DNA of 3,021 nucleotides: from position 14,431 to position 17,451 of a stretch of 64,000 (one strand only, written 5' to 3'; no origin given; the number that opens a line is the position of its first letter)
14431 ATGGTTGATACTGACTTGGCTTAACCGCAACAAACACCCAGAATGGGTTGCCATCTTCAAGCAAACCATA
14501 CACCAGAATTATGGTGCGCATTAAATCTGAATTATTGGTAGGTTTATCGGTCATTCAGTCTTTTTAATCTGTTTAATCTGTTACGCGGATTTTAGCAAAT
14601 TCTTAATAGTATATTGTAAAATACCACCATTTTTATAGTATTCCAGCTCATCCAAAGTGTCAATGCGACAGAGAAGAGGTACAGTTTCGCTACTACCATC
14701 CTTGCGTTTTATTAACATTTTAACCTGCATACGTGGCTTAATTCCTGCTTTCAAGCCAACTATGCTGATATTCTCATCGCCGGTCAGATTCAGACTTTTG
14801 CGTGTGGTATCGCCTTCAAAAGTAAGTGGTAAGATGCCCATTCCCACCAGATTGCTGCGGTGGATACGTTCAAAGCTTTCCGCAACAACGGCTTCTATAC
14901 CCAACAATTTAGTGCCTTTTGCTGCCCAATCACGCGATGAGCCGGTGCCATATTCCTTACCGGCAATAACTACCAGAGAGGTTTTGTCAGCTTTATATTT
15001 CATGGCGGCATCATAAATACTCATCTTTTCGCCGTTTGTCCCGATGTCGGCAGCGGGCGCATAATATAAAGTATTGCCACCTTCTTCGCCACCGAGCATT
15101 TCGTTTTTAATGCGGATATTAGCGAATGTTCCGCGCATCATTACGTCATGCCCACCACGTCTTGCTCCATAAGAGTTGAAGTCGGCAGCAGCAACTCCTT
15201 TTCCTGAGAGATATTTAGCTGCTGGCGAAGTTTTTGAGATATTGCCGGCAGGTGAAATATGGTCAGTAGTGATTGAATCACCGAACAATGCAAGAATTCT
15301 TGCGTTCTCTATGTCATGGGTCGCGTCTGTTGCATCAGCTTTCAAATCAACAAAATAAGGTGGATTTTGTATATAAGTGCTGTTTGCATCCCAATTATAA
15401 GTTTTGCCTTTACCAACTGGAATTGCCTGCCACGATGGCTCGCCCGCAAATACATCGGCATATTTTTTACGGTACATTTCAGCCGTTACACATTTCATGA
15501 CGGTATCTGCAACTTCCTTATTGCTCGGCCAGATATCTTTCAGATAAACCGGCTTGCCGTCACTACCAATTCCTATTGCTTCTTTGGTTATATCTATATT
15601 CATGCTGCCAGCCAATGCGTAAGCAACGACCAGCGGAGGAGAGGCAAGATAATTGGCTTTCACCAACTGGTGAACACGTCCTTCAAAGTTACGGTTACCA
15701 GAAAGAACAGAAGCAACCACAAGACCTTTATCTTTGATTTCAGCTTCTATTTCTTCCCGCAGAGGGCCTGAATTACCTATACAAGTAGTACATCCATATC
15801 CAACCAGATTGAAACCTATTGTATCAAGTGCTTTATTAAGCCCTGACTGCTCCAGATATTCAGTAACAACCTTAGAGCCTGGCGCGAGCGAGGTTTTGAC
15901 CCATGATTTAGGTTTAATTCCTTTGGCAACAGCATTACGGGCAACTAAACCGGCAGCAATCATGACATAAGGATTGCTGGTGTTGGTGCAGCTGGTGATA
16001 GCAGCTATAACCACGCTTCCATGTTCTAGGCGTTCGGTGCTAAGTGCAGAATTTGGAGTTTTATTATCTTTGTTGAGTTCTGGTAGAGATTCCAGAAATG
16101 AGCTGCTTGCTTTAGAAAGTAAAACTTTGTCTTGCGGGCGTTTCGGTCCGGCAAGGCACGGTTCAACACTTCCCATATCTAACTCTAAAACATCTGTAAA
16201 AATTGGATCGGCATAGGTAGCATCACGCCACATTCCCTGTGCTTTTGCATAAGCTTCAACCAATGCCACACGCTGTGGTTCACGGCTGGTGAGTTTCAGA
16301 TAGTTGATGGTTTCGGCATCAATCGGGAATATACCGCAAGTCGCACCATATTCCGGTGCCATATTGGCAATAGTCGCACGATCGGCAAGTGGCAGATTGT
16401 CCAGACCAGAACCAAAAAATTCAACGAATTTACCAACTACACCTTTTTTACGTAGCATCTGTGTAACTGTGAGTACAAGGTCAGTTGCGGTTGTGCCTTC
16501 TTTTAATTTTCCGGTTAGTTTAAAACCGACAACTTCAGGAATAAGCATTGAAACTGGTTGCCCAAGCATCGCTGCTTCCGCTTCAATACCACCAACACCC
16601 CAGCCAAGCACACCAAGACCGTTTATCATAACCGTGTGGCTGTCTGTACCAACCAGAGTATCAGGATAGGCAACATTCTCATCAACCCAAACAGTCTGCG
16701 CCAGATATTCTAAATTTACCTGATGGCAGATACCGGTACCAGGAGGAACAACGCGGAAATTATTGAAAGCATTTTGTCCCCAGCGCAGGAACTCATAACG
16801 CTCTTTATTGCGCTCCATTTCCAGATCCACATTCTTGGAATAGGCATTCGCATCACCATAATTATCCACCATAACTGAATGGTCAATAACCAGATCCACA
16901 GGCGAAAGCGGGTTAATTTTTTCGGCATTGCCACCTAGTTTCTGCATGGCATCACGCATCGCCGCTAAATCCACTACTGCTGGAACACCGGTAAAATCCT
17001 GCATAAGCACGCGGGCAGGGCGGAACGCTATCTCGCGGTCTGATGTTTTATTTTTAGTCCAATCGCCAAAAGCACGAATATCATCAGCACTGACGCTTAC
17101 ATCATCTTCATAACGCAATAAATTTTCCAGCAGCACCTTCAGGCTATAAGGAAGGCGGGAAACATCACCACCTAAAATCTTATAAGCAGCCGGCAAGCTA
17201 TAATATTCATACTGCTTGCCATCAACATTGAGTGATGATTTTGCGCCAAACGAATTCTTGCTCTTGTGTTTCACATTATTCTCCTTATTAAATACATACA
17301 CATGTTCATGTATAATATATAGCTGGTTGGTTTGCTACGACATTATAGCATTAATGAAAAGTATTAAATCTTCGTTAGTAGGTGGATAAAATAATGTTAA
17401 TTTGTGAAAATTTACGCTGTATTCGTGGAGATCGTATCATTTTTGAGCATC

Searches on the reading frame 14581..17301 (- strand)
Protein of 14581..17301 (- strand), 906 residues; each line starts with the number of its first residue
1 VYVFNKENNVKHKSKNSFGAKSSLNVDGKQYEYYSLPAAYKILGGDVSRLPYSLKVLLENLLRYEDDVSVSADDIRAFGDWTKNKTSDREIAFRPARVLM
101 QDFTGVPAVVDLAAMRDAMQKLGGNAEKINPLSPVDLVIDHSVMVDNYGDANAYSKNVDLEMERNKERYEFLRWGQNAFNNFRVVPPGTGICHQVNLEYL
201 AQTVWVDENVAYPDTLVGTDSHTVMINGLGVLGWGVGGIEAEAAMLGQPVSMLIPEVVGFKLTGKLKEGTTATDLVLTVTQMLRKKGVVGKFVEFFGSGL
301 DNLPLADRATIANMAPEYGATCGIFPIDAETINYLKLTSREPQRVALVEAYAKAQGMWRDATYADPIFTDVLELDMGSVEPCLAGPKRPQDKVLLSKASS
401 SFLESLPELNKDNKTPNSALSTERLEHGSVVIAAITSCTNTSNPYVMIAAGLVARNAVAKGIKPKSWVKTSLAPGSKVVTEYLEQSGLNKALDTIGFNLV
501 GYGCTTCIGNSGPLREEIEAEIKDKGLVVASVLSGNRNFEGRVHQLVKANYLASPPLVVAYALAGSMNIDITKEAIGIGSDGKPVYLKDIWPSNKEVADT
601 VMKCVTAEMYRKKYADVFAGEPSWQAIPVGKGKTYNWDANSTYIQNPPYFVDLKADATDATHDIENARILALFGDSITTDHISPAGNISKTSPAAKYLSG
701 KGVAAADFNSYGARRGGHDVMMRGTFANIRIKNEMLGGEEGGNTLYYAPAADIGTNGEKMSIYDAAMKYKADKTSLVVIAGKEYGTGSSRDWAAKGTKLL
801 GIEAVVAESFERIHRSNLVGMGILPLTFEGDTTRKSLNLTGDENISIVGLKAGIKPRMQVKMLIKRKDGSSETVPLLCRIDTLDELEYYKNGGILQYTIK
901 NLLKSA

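Call 44: search_protein_families(library=ncbifam, proteins=[window:14581-17301:-], max_evalue=1e-10)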
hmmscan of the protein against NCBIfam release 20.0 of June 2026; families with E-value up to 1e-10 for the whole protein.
window:14581-17301:- (906 aa): 22 families
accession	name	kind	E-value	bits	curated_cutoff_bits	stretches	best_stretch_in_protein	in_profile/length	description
NF006757.0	PRK09277.1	subfamily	0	1444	686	1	14-905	3-887/888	aconitate hydratase AcnA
NF009520.0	PRK12881.1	subfamily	0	1375.3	905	1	15-904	3-892/893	aconitate hydratase AcnA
TIGR01341.1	aconitase_1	equivalog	0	1373.9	945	1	29-903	1-876/876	aconitate hydratase AcnA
TIGR02333.1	2met_isocit_dHY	equivalog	5.8e-263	874.7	1419.85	1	26-903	8-857/858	Fe/S-dependent 2-methylisocitrate dehydratase AcnD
NF005558.0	PRK07229.1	equivalog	1.5e-105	354.2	612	1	86-900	20-643/647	aconitate hydratase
TIGR01340.1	aconitase_mito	equivalog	2.9e-82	277.2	825.35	2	50-588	20-492/745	aconitate hydratase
TIGR01342.1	acon_putative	hypoth_equivalog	1.1e-73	248.6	719.15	2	164-393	70-276/655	putative aconitate hydratase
NF009116.0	PRK12466.1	subfamily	4.3e-45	154.2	531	1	118-567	42-462/472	3-isopropylmalate dehydratase large subunit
NF001614.1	PRK00402.1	subfamily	2.4e-43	148.4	385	1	188-397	97-284/415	aconitase/3-isopropylmalate dehydratase large subunit family protein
NF004016.0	PRK05478.1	subfamily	5e-41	140.7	510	1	214-567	123-460/468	3-isopropylmalate dehydratase large subunit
TIGR02086.1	IPMI_arch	subfamily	4.8e-37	127.6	410.15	1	166-392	76-274/411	3-isopropylmalate dehydratase/homoaconitate hydratase family large subunit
TIGR01343.1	hacA_fam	subfamily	1.7e-36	125.7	385.7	1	185-391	91-275/412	homoaconitate hydratase family protein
TIGR00139.1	h_aconitase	equivalog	1.4e-34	119.5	529.9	1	183-568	94-452/709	homoaconitase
TIGR02083.1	LEU2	equivalog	6.5e-33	114.3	610.65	1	212-567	113-413/419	3-isopropylmalate dehydratase large subunit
TIGR00170.1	leuC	equivalog_domain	1.9e-31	109.2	560.25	1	210-567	117-460/466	3-isopropylmalate dehydratase large subunit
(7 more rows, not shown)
